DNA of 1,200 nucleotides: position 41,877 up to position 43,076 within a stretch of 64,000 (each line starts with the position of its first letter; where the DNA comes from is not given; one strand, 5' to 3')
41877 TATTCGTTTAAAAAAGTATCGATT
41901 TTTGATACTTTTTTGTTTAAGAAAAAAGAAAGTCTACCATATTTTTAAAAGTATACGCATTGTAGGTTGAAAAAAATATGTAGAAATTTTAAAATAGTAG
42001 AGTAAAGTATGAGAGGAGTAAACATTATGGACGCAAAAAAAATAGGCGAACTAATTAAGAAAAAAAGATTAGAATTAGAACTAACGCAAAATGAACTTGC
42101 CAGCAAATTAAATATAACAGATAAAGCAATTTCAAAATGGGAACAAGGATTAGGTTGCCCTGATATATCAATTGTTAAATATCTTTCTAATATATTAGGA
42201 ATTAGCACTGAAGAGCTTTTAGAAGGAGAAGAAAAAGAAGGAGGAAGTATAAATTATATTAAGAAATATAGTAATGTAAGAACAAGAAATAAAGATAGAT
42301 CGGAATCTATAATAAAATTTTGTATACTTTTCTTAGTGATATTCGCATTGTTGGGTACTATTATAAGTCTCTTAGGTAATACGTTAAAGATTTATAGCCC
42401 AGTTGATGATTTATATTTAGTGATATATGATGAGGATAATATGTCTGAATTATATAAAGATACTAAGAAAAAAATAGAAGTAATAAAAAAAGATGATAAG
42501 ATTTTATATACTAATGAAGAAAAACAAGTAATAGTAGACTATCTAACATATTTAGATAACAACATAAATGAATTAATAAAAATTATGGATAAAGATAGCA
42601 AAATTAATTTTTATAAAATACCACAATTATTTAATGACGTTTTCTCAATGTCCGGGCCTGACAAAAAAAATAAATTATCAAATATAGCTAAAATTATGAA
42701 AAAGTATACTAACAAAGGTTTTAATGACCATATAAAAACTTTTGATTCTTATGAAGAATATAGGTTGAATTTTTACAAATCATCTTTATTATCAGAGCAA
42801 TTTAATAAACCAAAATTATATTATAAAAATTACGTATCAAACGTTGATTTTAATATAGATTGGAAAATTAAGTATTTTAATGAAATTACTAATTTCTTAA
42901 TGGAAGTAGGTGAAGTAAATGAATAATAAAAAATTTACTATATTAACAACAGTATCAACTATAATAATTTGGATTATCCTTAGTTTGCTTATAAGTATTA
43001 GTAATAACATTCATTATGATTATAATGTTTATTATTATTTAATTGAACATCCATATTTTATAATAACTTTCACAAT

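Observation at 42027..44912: Tandem duplication of a two-gene module: membrane-anchored XRE HTH regulator plus overlapping 4-TM small membrane protein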

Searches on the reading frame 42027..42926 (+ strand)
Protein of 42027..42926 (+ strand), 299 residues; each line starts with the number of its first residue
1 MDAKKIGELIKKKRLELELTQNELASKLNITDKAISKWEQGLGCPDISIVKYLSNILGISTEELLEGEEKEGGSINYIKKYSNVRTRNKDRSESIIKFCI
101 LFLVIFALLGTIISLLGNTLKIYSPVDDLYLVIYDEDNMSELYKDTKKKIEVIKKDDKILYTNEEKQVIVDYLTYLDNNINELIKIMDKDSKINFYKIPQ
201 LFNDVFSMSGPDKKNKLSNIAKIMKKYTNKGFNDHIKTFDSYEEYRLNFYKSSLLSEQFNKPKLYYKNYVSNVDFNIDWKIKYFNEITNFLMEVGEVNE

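Call 3: search_protein_families(library=pfam, proteins=[window:42027-42926:+], max_evalue=0.1)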
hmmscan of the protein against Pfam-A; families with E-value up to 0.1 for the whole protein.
window:42027-42926:+ (299 aa): 7 families
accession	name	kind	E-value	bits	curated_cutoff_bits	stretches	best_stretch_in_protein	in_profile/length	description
PF01381.28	HTH_3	-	8.9e-13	48.5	23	1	10-64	1-55/55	Helix-turn-helix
PF12844.13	HTH_19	-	7.5e-09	35.8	30.2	1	7-69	1-63/64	Helix-turn-helix domain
PF13560.12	HTH_31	-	0.00016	22.3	27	1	7-64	3-61/64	Helix-turn-helix domain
PF15731.11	MqsA_antitoxin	-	0.0085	16.6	30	1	7-54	71-118/131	Antitoxin component of bacterial toxin-antitoxin system, MqsA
PF13443.12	HTH_26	-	0.02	15.6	22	1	16-66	8-59/63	Cro/C1-type HTH DNA-binding domain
PF14549.12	P22_Cro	-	0.035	14.3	30.2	1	21-39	12-30/60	DNA-binding transcriptional regulator Cro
PF03087.19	BPS1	-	0.065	13.4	23.5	1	143-250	95-192/238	Protein BPS1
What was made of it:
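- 42027..42926 (+): reg1, 299 aa. XRE HTH (residues 1-65, 42027-42221), linker, TM (residues 95-117, 42309-42377), and an all-alpha extracytoplasmic domain (residues 118-299, 42378-42923). HTH_3 E 9e-13 (call 3).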

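Call 9: search_protein_families(library=ncbifam, proteins=[window:42027-42926:+], max_evalue=0.1)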
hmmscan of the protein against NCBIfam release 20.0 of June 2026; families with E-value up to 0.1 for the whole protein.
window:42027-42926:+ (299 aa): 11 families
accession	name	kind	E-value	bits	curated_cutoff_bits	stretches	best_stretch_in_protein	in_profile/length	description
NF041951.1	phage_RstR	subfamily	2.7e-10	40.5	80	1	6-77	3-74/108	RstR family transcriptional repressor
NF047948.1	male_kill_WMK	equivalog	1.5e-09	37.7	300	1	4-98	161-257/300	WO male-killing family protein Wmk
NF007257.0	PRK09706.1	subfamily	4.5e-08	33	101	1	1-71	1-71/135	transcriptional repressor DicA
TIGR00270.2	TIGR00270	equivalog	8.5e-08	32.2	110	1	7-70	77-140/159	multiprotein bridging factor aMBF1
TIGR03070.1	couple_hipB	subfamily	1.8e-07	31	71.65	1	4-58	1-55/58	type II toxin-antitoxin system Y4mF family antitoxin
NF052239.1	antitox_spr1629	equivalog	5.5e-07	29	335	1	6-168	3-171/377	spr1629 family repressor/antitoxin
TIGR03830.1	CxxCG_CxxCG_HTH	subfamily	1.1e-06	28.5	61.8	1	4-54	64-114/127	type II TA system antitoxin MqsA family protein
NF006015.0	PRK08154.1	subfamily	0.0002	20.6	204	1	4-87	29-112/314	anaerobic benzoate catabolism transcriptional regulator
NF007408.0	PRK09943.1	equivalog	0.00098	18.7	211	1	6-72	8-74/185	HTH-type transcriptional regulator PuuR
NF040522.1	VC1465_fam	subfamily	0.012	15.6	70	1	10-47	1-38/111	VC1465 family Xer recombination activation factor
TIGR02607.1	antidote_HigA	equivalog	0.021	14.6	47.7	1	5-37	6-39/81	HigA family addiction module antitoxin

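Call 10: search_protein_families(library=padloc, proteins=[window:42027-42926:+], max_evalue=0.1)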
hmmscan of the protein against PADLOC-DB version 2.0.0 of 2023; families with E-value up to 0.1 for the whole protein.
window:42027-42926:+ (299 aa): 17 families
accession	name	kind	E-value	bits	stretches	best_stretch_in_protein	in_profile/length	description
PDLC03954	RmrA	-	5.5e-11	40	1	7-133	12-136/380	-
PDLC02926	HTH_VI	-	3e-10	38.2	1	5-72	1-68/92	-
PDLC03951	RmrA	-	5e-09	33.6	1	10-97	13-100/400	-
PDLC03947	RmrA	-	9.5e-08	29.2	1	4-115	10-119/383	-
PDLC04775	PDC-M69A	-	1e-07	30.5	1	4-87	6-91/113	-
PDLC03945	RmrA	-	3e-07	27.9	1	6-169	3-172/394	-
PDLC03952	RmrA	-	3e-07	27.6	1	7-59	24-76/395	-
PDLC03944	RmrA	-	6.4e-07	26.8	1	7-114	8-113/384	-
PDLC04142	capH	-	1.1e-06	27.6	1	2-72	3-73/103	capH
PDLC03956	RmrA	-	2.2e-05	21.7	1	19-96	23-99/399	-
PDLC03955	RmrA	-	4.6e-05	20.8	1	18-114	33-127/371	-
PDLC03949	RmrA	-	7.3e-05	19.8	1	14-64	11-61/363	-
PDLC03948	RmrA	-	0.00085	16.3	1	18-98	21-103/397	-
PDLC03943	RmrA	-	0.0015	15.7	1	10-74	7-70/370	-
PDLC04760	PDC-M64C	-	0.011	14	1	3-42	28-63/93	-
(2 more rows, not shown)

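Call 18: find_homologous_proteins(query=window:42027-42926:+, max_evalue=0.001)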
Query window:42027-42926:+ (299 aa): 34 proteins with E <= 0.001 among 1785 candidates.
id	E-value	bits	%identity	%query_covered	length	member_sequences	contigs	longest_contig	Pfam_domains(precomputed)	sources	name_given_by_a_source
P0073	1.6e-186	637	100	100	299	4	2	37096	PF12844.14,PF01381.29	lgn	-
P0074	3.0e-146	504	81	100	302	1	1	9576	PF12844.14,PF01381.29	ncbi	-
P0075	7.3e-21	93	31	100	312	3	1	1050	PF12844.14,PF01381.29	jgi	jgi:transcriptional regulator with XRE-family HTH domain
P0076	9.0e-21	93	31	100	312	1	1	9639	PF12844.14,PF01381.29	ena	-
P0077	1.6e-20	92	31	100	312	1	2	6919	PF12844.14,PF01381.29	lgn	-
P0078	3.9e-20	91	29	100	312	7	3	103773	PF12844.14,PF01381.29,PF13560.13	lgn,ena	-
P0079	1.1e-19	89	32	100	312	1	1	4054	PF12844.14,PF01381.29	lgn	-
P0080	2.9e-19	88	31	100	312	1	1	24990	PF01381.29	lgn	-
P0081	5.1e-19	87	33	100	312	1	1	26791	PF12844.14,PF01381.29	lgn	-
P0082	4.4e-18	84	39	62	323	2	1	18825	PF01381.29,PF13560.13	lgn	-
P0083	5.2e-18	84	34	62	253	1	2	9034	PF12844.14,PF01381.29,PF13560.13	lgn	-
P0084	1.0e-17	83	35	100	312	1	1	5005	PF12844.14,PF01381.29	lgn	-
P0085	3.2e-17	81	58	25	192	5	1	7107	PF12844.14,PF01381.29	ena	-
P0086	6.6e-17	80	56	27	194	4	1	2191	PF12844.14,PF01381.29,PF13560.13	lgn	-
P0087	1.1e-16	79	50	32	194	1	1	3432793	PF12844.14,PF01381.29,PF13560.13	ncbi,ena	-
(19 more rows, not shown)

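Call 19: find_encoding_contigs(protein=P0074, flank=8000, max_places=3)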
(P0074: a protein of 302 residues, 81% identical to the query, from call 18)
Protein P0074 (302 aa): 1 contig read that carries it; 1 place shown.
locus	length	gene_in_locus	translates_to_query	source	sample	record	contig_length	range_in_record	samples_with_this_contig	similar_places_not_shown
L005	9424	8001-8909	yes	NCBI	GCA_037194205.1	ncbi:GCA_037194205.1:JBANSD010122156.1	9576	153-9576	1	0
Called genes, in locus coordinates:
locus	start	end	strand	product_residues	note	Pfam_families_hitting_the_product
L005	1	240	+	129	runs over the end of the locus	?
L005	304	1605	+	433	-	PF12733:Cadherin-like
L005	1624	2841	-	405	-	PF05496:RuvB_N, PF13177:DNA_pol3_delta2 (faint), PF13191:AAA_16 (faint), PF00004:AAA, PF07728:AAA_5 (faint), PF16193:AAA_assoc_2, PF12002:MgsA_C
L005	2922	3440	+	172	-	-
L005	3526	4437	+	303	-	PF02899:Phage_int_SAM_1, PF13495:Phage_int_SAM_4, PF00589:Phage_integrase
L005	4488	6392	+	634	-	-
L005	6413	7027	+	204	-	-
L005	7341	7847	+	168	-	-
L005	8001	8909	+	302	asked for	PF01381:HTH_3, PF12844:HTH_19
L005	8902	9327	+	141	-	-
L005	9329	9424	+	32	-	?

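Call 20: find_encoding_contigs(protein=P0078, flank=8000, max_places=3)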
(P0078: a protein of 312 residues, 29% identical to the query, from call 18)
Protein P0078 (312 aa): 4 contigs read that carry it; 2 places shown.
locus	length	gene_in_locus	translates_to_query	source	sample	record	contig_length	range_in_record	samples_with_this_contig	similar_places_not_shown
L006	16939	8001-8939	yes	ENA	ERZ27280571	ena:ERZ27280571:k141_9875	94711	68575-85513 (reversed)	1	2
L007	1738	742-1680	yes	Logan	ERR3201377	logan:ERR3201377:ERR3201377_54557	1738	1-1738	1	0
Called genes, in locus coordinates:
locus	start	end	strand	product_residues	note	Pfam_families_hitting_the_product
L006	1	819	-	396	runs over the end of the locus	PF00037:Fer4 (faint), PF12797:Fer4_2 (faint), PF12838:Fer4_7, PF13187:Fer4_9, PF13237:Fer4_10 (faint), PF14697:Fer4_21 (faint), PF04432:FrhB_FdhB_C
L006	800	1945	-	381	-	PF04230:PS_pyruv_trans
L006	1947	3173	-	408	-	PF04932:Wzy_C (weak)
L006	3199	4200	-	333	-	-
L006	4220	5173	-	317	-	PF06662:C5-epim_C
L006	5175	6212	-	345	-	PF20706:GT4-conflict (weak), PF00534:Glycos_transf_1, PF13692:Glyco_trans_1_4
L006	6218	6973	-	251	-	PF00535:Glycos_transf_2, PF10111:Glyco_tranf_2_2, PF13506:Glyco_transf_21 (weak), PF13641:Glyco_tranf_2_3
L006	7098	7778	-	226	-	PF02397:Bac_transf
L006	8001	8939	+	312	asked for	PF01381:HTH_3, PF12844:HTH_19, PF13560:HTH_31 (faint)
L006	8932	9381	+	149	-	-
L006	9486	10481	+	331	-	PF17761:DUF1016_N, PF06250:YhcG_C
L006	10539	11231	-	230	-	PF02397:Bac_transf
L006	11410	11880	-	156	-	-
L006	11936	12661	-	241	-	-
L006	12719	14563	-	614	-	-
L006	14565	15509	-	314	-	-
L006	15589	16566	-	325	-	PF01757:Acyl_transf_3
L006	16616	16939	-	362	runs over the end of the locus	-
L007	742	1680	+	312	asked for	PF01381:HTH_3, PF12844:HTH_19, PF13560:HTH_31 (faint)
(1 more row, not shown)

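Call 22: find_encoding_contigs(protein=P0081, flank=6000, max_places=2)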
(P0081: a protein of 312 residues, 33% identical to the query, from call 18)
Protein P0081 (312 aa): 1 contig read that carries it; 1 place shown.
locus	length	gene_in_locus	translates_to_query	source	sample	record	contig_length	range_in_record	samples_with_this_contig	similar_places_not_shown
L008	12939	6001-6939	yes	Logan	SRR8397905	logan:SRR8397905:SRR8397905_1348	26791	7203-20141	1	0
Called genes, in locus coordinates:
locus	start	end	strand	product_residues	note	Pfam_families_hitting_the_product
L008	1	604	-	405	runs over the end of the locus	PF04932:Wzy_C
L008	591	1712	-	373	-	PF13439:Glyco_transf_4, PF13477:Glyco_trans_4_2 (weak), PF13579:Glyco_trans_4_4 (weak), PF00534:Glycos_transf_1, PF13692:Glyco_trans_1_4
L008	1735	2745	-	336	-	PF17101:Stealth_CR1 (weak), PF11380:Stealth_CR2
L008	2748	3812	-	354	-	PF01757:Acyl_transf_3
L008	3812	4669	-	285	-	PF00535:Glycos_transf_2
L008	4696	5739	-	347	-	PF01073:3Beta_HSD, PF01370:Epimerase, PF02719:Polysacc_synt_2, PF04321:RmlD_sub_bind, PF16363:GDP_Man_Dehyd, PF07993:NAD_binding_4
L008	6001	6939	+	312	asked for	PF01381:HTH_3, PF12844:HTH_19 (weak)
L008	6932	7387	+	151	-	-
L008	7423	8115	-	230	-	PF02397:Bac_transf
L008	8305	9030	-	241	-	PF17319:DUF5362 (faint)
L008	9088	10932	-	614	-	-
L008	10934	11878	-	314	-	-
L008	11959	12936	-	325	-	PF01757:Acyl_transf_3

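Call 23: find_encoding_contigs(protein=P0080, flank=6000, max_places=2)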
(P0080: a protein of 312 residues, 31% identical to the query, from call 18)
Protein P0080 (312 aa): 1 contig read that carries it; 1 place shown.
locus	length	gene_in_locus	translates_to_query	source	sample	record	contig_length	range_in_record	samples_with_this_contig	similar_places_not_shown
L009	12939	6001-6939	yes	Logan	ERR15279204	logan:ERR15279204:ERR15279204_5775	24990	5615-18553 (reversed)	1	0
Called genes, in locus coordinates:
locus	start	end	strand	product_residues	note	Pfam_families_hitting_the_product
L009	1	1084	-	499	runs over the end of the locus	PF01943:Polysacc_synt (weak)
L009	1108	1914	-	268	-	PF04991:LicD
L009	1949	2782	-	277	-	PF00535:Glycos_transf_2, PF13641:Glyco_tranf_2_3 (weak)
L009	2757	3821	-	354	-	PF13439:Glyco_transf_4, PF00534:Glycos_transf_1, PF13692:Glyco_trans_1_4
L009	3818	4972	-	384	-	-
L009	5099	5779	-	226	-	PF02397:Bac_transf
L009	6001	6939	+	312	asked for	PF01381:HTH_3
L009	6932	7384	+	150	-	-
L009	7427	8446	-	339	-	-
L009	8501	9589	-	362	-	-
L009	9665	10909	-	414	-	PF04932:Wzy_C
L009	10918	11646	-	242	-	PF00535:Glycos_transf_2, PF10111:Glyco_tranf_2_2, PF13641:Glyco_tranf_2_3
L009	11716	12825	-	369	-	-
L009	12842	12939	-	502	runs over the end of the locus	-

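Call 24: find_encoding_contigs(protein=P0082, flank=6000, max_places=2)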
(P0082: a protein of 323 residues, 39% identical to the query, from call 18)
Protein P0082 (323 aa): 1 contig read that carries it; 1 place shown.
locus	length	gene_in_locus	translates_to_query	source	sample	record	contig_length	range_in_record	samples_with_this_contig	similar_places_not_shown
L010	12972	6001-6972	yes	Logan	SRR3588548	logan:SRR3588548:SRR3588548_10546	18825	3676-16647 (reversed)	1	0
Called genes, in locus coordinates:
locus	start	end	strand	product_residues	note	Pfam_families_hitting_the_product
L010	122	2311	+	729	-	PF00664:ABC_membrane, PF00005:ABC_tran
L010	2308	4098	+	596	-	PF00664:ABC_membrane, PF00005:ABC_tran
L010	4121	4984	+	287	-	PF04018:VCA0040-like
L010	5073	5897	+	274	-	PF01171:ATP_bind_3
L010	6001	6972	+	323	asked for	PF01381:HTH_3, PF13560:HTH_31 (weak)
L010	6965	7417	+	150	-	-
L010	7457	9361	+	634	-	PF03717:PBP_dimer, PF00905:Transpeptidase, PF03793:PASTA (weak)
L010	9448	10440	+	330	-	PF00953:Glycos_transf_4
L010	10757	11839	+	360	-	PF01098:FTSW_RODA_SPOVE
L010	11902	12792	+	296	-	PF10543:ORF6N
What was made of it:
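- Some family loci lie next to cell-wall or polysaccharide genes (calls 20, 22-24). L010 places the module next to PBP, MraY and FtsW/RodA genes (call 24).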

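Call 25: find_encoding_contigs(protein=P0083, flank=6000, max_places=2)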
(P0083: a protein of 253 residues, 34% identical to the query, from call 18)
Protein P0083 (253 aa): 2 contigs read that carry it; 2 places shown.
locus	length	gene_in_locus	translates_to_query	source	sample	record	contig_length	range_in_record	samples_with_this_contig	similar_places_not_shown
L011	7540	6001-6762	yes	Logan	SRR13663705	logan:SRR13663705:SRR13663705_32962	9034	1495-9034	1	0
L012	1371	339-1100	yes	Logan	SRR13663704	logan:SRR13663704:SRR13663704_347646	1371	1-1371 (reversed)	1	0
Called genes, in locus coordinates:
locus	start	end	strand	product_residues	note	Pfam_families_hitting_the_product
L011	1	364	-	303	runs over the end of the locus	PF01408:GFO_IDH_MocA, PF21378:YceM-like_C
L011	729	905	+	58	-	-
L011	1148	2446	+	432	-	-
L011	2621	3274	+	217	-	PF00072:Response_reg, PF00486:Trans_reg_C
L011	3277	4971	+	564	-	PF00672:HAMP (weak), PF00512:HisKA, PF02518:HATPase_c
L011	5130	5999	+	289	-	-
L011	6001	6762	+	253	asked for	PF13560:HTH_31, PF01381:HTH_3, PF12844:HTH_19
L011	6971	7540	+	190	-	?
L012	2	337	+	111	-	?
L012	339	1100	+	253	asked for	PF13560:HTH_31, PF01381:HTH_3, PF12844:HTH_19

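Call 48: predict_structure(alignment_id=A5)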
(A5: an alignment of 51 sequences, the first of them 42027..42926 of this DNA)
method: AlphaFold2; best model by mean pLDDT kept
length: 299 residues; sequences in the alignment: 51
mean_pLDDT: 82.5   pTM: 0.55
mean pLDDT of the five models: 82.5, 81.0, 80.8, 79.1, 79.0
residues with pLDDT >= 90: 143; 70-90: 98; 50-70: 45; < 50: 13
segments of 3 or more residues with pLDDT < 50: 73-83
pLDDT, mean of each block of 10 residues (from residue 1): 94 97 97 97 94 95 89 47 59 91 97 82 53 62 94 92 96 93 76 65 69 84 89 71 78 74 76 84 92 90
secondary structure, 60 per line:
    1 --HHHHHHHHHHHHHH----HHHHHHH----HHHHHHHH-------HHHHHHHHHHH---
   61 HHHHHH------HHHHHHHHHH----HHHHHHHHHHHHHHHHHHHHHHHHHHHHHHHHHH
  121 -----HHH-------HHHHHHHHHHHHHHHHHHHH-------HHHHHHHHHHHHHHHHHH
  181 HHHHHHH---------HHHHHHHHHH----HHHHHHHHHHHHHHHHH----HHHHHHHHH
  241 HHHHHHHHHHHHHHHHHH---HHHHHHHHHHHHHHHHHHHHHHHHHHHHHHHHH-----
elements in order: H3-16 H21-27 H32-39 H47-57 H61-66 H73-82 H87-120 H136-155 H163-187 H197-206 H211-227 H232-258 H262-294
